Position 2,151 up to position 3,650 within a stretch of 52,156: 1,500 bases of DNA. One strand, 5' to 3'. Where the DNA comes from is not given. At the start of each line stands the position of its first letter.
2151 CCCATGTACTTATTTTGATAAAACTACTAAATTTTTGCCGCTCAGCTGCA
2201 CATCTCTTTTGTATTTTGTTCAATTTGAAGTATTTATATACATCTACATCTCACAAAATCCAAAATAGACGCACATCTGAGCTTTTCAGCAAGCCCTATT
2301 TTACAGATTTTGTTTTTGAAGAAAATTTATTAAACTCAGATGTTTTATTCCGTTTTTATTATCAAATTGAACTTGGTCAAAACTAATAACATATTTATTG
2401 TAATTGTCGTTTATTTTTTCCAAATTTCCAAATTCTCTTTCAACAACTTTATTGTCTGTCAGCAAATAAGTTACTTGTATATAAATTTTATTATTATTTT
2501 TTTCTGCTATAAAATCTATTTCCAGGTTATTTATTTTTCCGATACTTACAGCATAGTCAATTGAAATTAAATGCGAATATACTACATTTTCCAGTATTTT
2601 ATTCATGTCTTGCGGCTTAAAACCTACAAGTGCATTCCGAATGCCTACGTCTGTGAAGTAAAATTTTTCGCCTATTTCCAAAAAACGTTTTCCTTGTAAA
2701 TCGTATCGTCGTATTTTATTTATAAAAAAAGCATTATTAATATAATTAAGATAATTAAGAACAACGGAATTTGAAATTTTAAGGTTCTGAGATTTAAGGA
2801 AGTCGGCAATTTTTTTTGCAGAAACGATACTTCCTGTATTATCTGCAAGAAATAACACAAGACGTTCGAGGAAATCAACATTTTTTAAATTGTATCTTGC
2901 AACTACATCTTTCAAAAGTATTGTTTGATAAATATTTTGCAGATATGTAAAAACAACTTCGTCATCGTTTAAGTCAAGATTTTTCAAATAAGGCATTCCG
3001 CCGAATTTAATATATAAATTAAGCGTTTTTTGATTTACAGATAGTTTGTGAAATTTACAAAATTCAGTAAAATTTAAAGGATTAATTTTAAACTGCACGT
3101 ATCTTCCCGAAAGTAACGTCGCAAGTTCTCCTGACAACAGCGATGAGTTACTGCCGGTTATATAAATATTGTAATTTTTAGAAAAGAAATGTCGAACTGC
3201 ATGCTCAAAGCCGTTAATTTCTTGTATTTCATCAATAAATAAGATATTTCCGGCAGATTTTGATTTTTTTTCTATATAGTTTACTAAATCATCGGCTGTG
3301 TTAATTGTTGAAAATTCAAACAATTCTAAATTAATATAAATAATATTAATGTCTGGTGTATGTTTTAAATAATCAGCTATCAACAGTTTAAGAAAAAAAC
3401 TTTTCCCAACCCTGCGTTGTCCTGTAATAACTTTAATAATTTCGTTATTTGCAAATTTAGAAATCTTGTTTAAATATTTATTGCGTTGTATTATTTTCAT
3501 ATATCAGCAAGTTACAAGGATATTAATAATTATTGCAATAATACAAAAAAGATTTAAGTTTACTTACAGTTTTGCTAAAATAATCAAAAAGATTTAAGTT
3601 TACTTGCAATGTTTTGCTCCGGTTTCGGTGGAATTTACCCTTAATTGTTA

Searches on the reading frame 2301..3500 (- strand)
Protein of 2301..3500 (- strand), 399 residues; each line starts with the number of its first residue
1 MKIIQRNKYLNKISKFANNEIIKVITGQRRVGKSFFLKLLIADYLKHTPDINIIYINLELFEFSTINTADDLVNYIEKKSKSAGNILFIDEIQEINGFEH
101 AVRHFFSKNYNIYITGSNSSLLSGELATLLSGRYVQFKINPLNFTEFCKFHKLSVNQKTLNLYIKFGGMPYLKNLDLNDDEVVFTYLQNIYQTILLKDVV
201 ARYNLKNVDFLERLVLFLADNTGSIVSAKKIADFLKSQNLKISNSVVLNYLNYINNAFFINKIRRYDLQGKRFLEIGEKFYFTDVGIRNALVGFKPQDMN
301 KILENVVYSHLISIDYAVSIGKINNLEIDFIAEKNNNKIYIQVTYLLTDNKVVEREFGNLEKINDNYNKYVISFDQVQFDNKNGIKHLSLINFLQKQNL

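Call 7: search_protein_families(library=pfam, proteins=[window:2301-3500:-], max_evalue=0.01)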
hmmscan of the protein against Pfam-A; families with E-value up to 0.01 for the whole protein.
window:2301-3500:- (399 aa): 6 families
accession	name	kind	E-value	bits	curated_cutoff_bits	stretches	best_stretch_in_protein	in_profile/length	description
PF13173.12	AAA_14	-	3.6e-32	111.5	27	1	22-148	4-129/129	AAA domain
PF13635.12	DUF4143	-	1.8e-17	64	28.1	1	197-343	2-157/160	Domain of unknown function (DUF4143)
PF00004.35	AAA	-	0.00053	20.9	21.2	1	25-98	3-72/131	ATPase family associated with various cellular activities (AAA)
PF00308.24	Bac_DnaA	-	0.0011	19.7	23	1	24-108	38-122/162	Bacterial DnaA ATPAse domain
PF13401.12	AAA_22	-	0.0018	19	27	0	24-58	9-41/130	AAA domain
PF01637.24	ATPase_2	-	0.0038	17.5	33.2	0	5-57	3-56/225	ATPase domain predominantly from Archaea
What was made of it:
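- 2301..3614 (-): ATPase cassette unit: about 114 nt of regulatory region with two copies of a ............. motif, then the AAA_14/DUF4143 ATPase gene (3500-2301). Pfam AAA_14 E = 3.6e-32 and DUF4143 E = 1.8e-17 (call 7).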

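Call 9: find_encoding_contigs(protein=window:2301-3500:-, flank=10000, max_places=10)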
Protein window:2301-3500:- (399 aa): 1 contig read that carries it; 1 place shown.
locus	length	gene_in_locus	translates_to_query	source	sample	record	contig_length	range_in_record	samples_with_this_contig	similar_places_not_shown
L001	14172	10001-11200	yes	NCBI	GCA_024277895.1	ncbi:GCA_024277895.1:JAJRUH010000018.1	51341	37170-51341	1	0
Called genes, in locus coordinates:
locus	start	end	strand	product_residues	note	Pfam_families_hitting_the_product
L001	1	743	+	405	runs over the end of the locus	PF12704:MacB_PCD, PF02687:FtsX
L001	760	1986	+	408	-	PF12704:MacB_PCD, PF02687:FtsX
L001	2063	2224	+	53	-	PF05635:23S_rRNA_IVP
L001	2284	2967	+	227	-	PF00005:ABC_tran, PF13401:AAA_22 (faint), PF02463:SMC_N (weak), PF13304:AAA_21 (weak)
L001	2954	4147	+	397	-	-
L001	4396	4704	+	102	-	PF21956:DUF6922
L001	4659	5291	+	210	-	PF08843:AbiEii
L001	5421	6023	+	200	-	PF01583:APS_kinase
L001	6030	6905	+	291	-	PF01061:ABC2_membrane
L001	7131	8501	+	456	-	PF04326:SLFN_AlbA_2, PF13749:HATPase_c_4, PF08220:HTH_DeoR, PF08279:HTH_11, PF13412:HTH_24 (faint)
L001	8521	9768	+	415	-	PF00005:ABC_tran, PF14524:Wzt_C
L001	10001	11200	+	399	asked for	PF13173:AAA_14, PF13635:DUF4143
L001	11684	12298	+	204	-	-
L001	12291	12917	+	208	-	PF08843:AbiEii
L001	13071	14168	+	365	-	PF00155:Aminotran_1_2 (weak), PF01041:DegT_DnrJ_EryC1, PF01212:Beta_elim_lyase (faint)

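Call 14: find_related_loci(query=L001:13071-14165:+, collection=genome_contigs, flank=10000)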
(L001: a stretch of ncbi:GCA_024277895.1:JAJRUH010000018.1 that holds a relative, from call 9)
Query L001:13071-14165:+ (365 aa) in genome_contigs; peptide patterns used: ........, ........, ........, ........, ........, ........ (x = any residue, [..] = any of these).
599 stretches matched a pattern (row limit reached: there are more); 554 encode a relative of the query (tblastn E <= 1e-3); the best 80 are kept; 80 distinct loci.
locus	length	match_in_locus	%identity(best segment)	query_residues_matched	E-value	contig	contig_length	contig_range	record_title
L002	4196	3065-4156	87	2-365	0e+0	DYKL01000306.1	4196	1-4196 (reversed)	MAG TPA_asm: Acetofilamentum sp. isolate SulCav_AS07-7_31_71 SulCav_AS07_7_18222_length_4196_cov_46_734847, whole genome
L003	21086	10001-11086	83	2-363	0e+0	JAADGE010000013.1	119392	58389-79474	MAG: Chlorobiota bacterium isolate M_MetaBat.100 contig-127_831, whole genome shotgun sequence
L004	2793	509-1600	71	2-365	0e+0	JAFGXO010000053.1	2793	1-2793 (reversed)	MAG: Bacteroidales bacterium isolate ZodW_Metabat.383 k87_2881745, whole genome shotgun sequence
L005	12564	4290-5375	69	2-363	7e-173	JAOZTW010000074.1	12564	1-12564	MAG: Bacteroidales bacterium isolate GMC8.concoct.158 GMC8_4407_length_12564_cov_14.346391, whole genome shotgun sequenc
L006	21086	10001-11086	68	2-363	5e-173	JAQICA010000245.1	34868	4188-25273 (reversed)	MAG: Salinivirgaceae bacterium isolate GH44 k119_249856, whole genome shotgun sequence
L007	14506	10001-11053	70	2-352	2e-168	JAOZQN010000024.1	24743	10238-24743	MAG: Bacteroidales bacterium isolate GMC5.concoct.141 GMC5_396_length_24743_cov_12.507291, whole genome shotgun sequence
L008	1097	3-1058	70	12-363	0e+0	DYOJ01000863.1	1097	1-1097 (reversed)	MAG TPA_asm: Acetofilamentum sp. isolate SulCav_GS09_5_7_37_72 SulCav_GS09_5_219413_length_1097_cov_31_270633, whole gen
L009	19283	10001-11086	67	2-363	4e-166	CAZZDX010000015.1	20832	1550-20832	MAG TPA_asm: uncultured Bacteroidales bacterium isolate SRP178699_co3_119 genome assembly, contig: NODE_968_length_20832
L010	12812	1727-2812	67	2-363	1e-165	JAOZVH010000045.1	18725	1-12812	MAG: Bacteroidales bacterium isolate GMC9.metabat2.18 GMC9_886_length_18725_cov_19.124746, whole genome shotgun sequence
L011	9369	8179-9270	66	2-365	2e-165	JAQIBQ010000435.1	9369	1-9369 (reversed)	MAG: Prolixibacteraceae bacterium isolate GH42 k119_390571, whole genome shotgun sequence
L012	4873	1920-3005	67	1-363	4e-168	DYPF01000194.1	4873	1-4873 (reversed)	MAG TPA_asm: Chloroherpeton thalassium isolate SulCav_GS09_5_32_15 SulCav_GS09_5_26625_length_4873_cov_7_540681, whole g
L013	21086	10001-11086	67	2-363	4e-164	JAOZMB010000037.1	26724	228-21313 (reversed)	MAG: Bacteroidales bacterium isolate GMC2.metabat2.30 GMC2_206_length_26724_cov_10.171398, whole genome shotgun sequence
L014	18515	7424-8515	65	1-364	5e-164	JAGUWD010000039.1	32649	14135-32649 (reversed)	MAG: Thermodesulfovibrionales bacterium isolate DeMMO5_1 c_000000015999, whole genome shotgun sequence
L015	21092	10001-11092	65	2-365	1e-163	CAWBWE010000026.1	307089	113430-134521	MAG: uncultured Bacteroidales bacterium isolate MFD03551.bin.2.12 genome assembly, contig: contig_6766, whole genome sho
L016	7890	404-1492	64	2-364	2e-163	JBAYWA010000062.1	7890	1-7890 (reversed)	MAG: Melioribacteraceae bacterium isolate SO_2016_LW3_72 scaffold14183_LW162_2016, whole genome shotgun sequence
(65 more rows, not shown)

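Call 27: find_homologous_proteins(query=window:2301-3500:-, max_evalue=1e-40)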
Query window:2301-3500:- (399 aa): 7935 proteins with E <= 1e-40 among 8000 candidates; the best 120 are listed.
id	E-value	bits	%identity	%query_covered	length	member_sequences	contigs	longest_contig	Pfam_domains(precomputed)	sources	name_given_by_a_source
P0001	1.6e-242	822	97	100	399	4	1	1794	PF13173.13,PF13635.13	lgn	-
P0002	1.1e-203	694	81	100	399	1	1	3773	PF13173.13,PF13635.13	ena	-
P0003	3.1e-197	673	80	99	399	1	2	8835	PF13173.13,PF13635.13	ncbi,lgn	-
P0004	5.3e-197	673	79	99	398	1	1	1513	PF13173.13,PF13635.13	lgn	-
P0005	1.1e-196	671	80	99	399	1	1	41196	PF13173.13,PF13635.13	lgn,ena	-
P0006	5.8e-196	669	78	99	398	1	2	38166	PF13173.13,PF13635.13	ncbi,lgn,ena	-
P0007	6.5e-196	669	78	99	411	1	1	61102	PF13173.13,PF13635.13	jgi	jgi:uncharacterized protein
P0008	6.5e-196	669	78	99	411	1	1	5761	PF13173.13,PF13635.13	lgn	-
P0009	1.4e-195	668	78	100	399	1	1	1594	PF13173.13,PF13635.13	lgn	-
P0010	1.6e-194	664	78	100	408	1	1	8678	PF13173.13,PF13635.13,PF13401.13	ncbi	-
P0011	9.3e-193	659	76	100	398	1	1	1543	PF13173.13,PF13635.13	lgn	-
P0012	1.0e-188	645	75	99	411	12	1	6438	PF13173.13,PF13635.13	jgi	-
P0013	2.3e-187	641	73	100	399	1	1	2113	PF13173.13,PF13635.13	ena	-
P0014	2.3e-187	641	76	99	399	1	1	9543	PF13173.13,PF13635.13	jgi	-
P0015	2.5e-180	618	78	92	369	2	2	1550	PF13173.13,PF13635.13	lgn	-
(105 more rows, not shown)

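Call 28: find_encoding_contigs(protein=P0005, flank=6000, max_places=3)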
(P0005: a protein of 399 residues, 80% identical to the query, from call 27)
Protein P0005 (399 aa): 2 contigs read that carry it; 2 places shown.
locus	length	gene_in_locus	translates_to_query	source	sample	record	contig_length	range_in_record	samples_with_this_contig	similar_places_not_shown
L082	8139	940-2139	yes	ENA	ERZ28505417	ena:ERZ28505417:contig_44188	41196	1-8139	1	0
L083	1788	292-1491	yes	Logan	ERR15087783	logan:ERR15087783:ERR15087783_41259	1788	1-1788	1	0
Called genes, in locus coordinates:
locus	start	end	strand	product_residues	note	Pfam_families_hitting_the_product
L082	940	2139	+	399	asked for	PF13173:AAA_14, PF13635:DUF4143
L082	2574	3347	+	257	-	PF01936:NYN, PF12872:OST-HTH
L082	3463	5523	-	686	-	PF13380:CoA_binding_2, PF13607:Succ_CoA_lig, PF13549:ATP-grasp_5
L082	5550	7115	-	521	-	PF04932:Wzy_C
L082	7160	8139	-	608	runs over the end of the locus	PF01235:Na_Ala_symp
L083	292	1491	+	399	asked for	PF13173:AAA_14, PF13635:DUF4143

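Call 29: find_encoding_contigs(protein=P0006, flank=6000, max_places=3)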
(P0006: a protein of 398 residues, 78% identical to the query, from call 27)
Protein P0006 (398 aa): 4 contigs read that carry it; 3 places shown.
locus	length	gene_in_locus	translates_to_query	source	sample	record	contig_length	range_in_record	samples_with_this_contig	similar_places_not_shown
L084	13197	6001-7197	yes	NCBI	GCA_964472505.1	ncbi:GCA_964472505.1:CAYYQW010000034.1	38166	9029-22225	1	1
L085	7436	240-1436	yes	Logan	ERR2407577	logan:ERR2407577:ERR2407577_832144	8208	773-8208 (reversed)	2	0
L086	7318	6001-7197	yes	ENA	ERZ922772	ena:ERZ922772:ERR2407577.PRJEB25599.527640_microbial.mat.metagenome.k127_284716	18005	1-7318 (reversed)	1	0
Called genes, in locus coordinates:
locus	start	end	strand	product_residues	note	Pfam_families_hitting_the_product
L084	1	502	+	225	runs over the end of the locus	PF08889:WbqC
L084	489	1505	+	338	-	PF01073:3Beta_HSD, PF01370:Epimerase, PF05368:NmrA (weak), PF16363:GDP_Man_Dehyd, PF13460:NAD_binding_10 (weak), PF07993:NAD_binding_4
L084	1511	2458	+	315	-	PF00535:Glycos_transf_2, PF13641:Glyco_tranf_2_3 (weak)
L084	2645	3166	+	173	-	PF01637:ATPase_2 (weak), PF13401:AAA_22 (faint), PF13173:AAA_14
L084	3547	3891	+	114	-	PF13635:DUF4143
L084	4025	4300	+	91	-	-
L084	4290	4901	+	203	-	PF08843:AbiEii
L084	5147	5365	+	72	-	PF04255:DUF433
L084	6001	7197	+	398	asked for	PF13173:AAA_14, PF13635:DUF4143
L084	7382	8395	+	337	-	PF00852:Glyco_transf_10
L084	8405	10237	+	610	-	PF13522:GATase_6, PF13537:GATase_7, PF12481:DUF3700 (faint), PF00733:Asn_synthase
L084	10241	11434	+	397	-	PF13439:Glyco_transf_4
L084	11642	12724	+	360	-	PF00535:Glycos_transf_2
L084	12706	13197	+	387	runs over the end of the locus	PF00534:Glycos_transf_1, PF13692:Glyco_trans_1_4, PF13524:Glyco_trans_1_2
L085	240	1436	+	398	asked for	PF13173:AAA_14, PF13635:DUF4143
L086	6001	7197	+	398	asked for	PF13173:AAA_14, PF13635:DUF4143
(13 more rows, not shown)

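Call 30: find_encoding_contigs(protein=P0007, flank=6000, max_places=3)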
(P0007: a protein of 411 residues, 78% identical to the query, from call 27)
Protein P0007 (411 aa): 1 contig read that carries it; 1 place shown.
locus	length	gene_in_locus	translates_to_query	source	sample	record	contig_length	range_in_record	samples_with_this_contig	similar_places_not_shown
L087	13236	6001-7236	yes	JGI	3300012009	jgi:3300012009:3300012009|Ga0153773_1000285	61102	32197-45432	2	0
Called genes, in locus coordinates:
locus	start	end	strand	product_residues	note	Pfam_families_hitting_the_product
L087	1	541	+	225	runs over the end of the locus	PF08889:WbqC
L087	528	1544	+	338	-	PF01073:3Beta_HSD, PF01370:Epimerase, PF05368:NmrA (weak), PF16363:GDP_Man_Dehyd, PF13460:NAD_binding_10 (weak), PF07993:NAD_binding_4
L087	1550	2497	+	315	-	PF00535:Glycos_transf_2, PF13641:Glyco_tranf_2_3 (weak)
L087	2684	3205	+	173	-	PF01637:ATPase_2 (weak), PF13401:AAA_22 (faint), PF13173:AAA_14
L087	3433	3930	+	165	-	PF13635:DUF4143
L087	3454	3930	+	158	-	PF13635:DUF4143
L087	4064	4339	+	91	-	-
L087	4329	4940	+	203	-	PF08843:AbiEii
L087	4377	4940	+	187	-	PF08843:AbiEii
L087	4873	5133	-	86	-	-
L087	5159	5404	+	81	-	PF04255:DUF433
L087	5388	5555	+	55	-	PF18480:DUF5615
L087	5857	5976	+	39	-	-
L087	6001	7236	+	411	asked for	PF13173:AAA_14, PF13635:DUF4143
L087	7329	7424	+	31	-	-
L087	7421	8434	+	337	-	PF00852:Glyco_transf_10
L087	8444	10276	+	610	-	PF13522:GATase_6, PF13537:GATase_7, PF12481:DUF3700 (faint), PF00733:Asn_synthase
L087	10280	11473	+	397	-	PF13439:Glyco_transf_4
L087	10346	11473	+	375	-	PF13439:Glyco_transf_4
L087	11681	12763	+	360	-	PF00535:Glycos_transf_2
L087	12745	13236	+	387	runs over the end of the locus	PF00534:Glycos_transf_1, PF13692:Glyco_trans_1_4, PF13524:Glyco_trans_1_2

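Call 37: find_related_loci(query=window:2301-3500:-, collection=metagenome_contigs, flank=4000)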
Query window:2301-3500:- (399 aa) in metagenome_contigs; peptide patterns used: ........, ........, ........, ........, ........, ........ (x = any residue, [..] = any of these).
260 stretches matched a pattern; 4 encode a relative of the query (tblastn E <= 1e-3); 4 distinct loci.
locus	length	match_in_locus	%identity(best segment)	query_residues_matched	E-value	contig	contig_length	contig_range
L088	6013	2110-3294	75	3-397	0e+0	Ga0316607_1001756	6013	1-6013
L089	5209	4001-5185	75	3-397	0e+0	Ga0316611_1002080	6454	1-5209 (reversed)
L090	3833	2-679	90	174-399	8e-134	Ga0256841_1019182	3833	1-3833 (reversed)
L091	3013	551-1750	42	3-394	2e-93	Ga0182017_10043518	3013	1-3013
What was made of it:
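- Tried and rejected: The metagenome scan with the ATPase gave only 4 loci (call 37).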

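Call 45: find_related_loci(query=window:2301-3500:-, collection=viral_contigs, flank=4000)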
Query window:2301-3500:- (399 aa) in viral_contigs; peptide patterns used: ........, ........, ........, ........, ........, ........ (x = any residue, [..] = any of these).
11 stretches matched a pattern, but none encodes a relative of the query by tblastn (E <= 1e-3).

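Call 64: search_protein_families(library=padloc, proteins=[window:2301-3500:-, L001:7131-8501:+, L001:4396-4704:+, L001:4659-5291:+], max_evalue=0.001)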
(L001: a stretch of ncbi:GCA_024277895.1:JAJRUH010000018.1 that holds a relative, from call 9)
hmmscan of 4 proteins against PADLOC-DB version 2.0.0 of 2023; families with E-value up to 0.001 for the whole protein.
window:2301-3500:- (399 aa): 7 families
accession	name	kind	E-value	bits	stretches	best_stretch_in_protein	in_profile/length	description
PDLC04787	PDC-S01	-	9.9e-145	480.5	1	1-397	6-409/412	-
PDLC04789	PDC-S01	-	3.9e-40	136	1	8-346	5-341/375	-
PDLC04791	PDC-S01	-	1.7e-24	84.3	1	17-347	16-353/395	-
PDLC04790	PDC-S01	-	2.6e-18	64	1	10-312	17-326/422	-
PDLC04788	PDC-S01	-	1.4e-13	48.5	1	12-300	9-319/448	-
PDLC04786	PDC-S01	-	9.3e-13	45.7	1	24-148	24-154/439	-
PDLC04792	PDC-S01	-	4.2e-12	43.4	1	8-154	5-158/452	-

L001:7131-8501:+ (456 aa): 9 families
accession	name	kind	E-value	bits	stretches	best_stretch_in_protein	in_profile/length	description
PDLC02402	Aga_SIR2-PNTD1-PNTD2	-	2e-19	67.2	1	188-392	368-581/876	Class I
PDLC02394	pAgo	-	4.1e-14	49.3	1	23-354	52-416/1121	-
PDLC02418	Aga_SIR2-Kinase-PNTD1-PNTD2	-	4.1e-13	46.4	1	221-386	281-453/756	Class I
PDLC01457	WYL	-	4.3e-07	27.7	1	401-436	8-43/229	"CAS-I,CAS-II,CAS-III,CAS-IV,CAS-V,CAS-VI; associated_signaling"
PDLC01852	CARF3--CARF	-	1.8e-06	26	1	386-450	133-196/208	-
PDLC01438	Csa3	-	9.3e-06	23.9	1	371-454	123-201/305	"CAS-I,CAS-II,CAS-III,CAS-IV,CAS-V,CAS-VI; associated_signaling"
PDLC01850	CARF3--CARF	-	1.2e-05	23.3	1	376-448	125-196/209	-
PDLC01434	CasR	-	0.00046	18.1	1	396-444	127-174/191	"CAS-I,CAS-II,CAS-III,CAS-IV,CAS-V,CAS-VI; associated_signaling"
PDLC01860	CARF3--CARF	-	0.00056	18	1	390-451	137-197/210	-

L001:4396-4704:+ (102 aa): 0 families

L001:4659-5291:+ (210 aa): 6 families
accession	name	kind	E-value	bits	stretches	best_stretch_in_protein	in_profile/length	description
PDLC02288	AbiEii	-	1.2e-09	35.5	1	104-199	164-268/294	AbiEii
PDLC02307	AbiEii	-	6.6e-08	30.6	1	14-203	15-200/219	AbiEii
PDLC02291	AbiEii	-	1.7e-07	28.9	1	69-167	131-227/310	AbiEii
PDLC02328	AbiEii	-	1.3e-06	26.5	1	85-145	87-146/203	AbiEii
PDLC02320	AbiEii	-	0.00029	18.9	1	105-149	25-71/147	AbiEii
PDLC02314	AbiEii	-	0.00077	16.8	0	16-56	42-83/290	AbiEii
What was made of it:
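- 2301..3614 (-): PADLOC PDC-S01 E = 1e-144 (call 64).
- On PADLOC candidate defence system PDC-S01 (AAA_14 plus DUF4143 ATPase): PDLC04787 E = 1e-144 over residues 1-397 (call 64).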

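Call 82: find_encoding_contigs(protein=P0003, flank=5000, max_places=2)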
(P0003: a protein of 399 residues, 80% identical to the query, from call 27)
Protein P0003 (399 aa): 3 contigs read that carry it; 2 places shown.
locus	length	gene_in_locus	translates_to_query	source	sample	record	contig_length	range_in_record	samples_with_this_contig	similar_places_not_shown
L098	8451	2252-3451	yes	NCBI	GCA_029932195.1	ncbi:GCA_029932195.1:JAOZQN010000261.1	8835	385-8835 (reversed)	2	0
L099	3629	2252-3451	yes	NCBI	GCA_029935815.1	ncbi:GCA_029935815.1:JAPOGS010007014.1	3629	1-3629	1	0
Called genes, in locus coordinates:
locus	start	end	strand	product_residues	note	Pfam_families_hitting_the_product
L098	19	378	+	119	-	PF03781:FGE-sulfatase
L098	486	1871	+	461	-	PF13620:CarboxypepD_reg, PF17957:Big_7 (weak), PF10342:Kre9_KNH, PF03781:FGE-sulfatase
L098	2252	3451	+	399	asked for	PF13173:AAA_14, PF13635:DUF4143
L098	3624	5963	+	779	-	PF00580:UvrD-helicase, PF01443:Viral_helicase1 (faint), PF13245:AAA_19, PF13604:AAA_30 (faint), PF13361:UvrD_C, PF13538:UvrD_C_2, PF21196:PcrA_UvrD_tudor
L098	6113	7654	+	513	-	PF02415:Chlam_PMP (faint), PF13229:Beta_helix, PF18962:Por_Secre_tail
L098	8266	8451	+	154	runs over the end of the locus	-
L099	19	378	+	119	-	PF03781:FGE-sulfatase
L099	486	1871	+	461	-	PF13620:CarboxypepD_reg, PF17957:Big_7 (weak), PF10342:Kre9_KNH, PF03781:FGE-sulfatase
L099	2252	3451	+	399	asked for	PF13173:AAA_14, PF13635:DUF4143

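Call 83: find_encoding_contigs(protein=P0010, flank=5000, max_places=2)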
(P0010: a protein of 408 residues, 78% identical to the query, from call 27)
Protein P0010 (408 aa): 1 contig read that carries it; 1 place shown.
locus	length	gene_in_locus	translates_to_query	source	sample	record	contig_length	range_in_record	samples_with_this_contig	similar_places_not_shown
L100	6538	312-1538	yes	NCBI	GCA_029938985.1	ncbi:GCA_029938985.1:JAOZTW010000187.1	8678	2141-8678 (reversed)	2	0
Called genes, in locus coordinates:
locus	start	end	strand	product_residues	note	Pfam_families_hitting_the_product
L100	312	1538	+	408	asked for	PF13173:AAA_14, PF13401:AAA_22 (faint), PF13635:DUF4143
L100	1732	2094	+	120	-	PF05523:FdtA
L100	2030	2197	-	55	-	-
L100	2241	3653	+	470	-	PF03062:MBOAT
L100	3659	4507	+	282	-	-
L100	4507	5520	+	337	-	PF00535:Glycos_transf_2, PF10111:Glyco_tranf_2_2, PF13641:Glyco_tranf_2_3 (weak)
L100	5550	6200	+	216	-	PF05685:Uma2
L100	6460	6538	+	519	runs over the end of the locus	PF14516:AAA_35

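Call 87: list_cluster_members(proteins=[P0121, window:2301-3500:-])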
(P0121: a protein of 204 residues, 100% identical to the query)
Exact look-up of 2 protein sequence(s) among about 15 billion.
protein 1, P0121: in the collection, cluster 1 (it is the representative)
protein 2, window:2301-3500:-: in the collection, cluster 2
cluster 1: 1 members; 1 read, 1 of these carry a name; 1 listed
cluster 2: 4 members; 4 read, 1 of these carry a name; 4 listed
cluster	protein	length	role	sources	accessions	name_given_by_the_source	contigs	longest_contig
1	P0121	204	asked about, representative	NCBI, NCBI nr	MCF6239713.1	MAG: hypothetical protein L3J74_00015 [Bacteroidales bacterium] | hypothetical protein [Bacteroidales bacterium]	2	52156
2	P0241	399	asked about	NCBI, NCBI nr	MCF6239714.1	MAG: ATP-binding protein [Bacteroidales bacterium] | ATP-binding protein [Bacteroidales bacterium]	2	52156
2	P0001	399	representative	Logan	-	-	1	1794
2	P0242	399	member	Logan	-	-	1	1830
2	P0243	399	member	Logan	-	-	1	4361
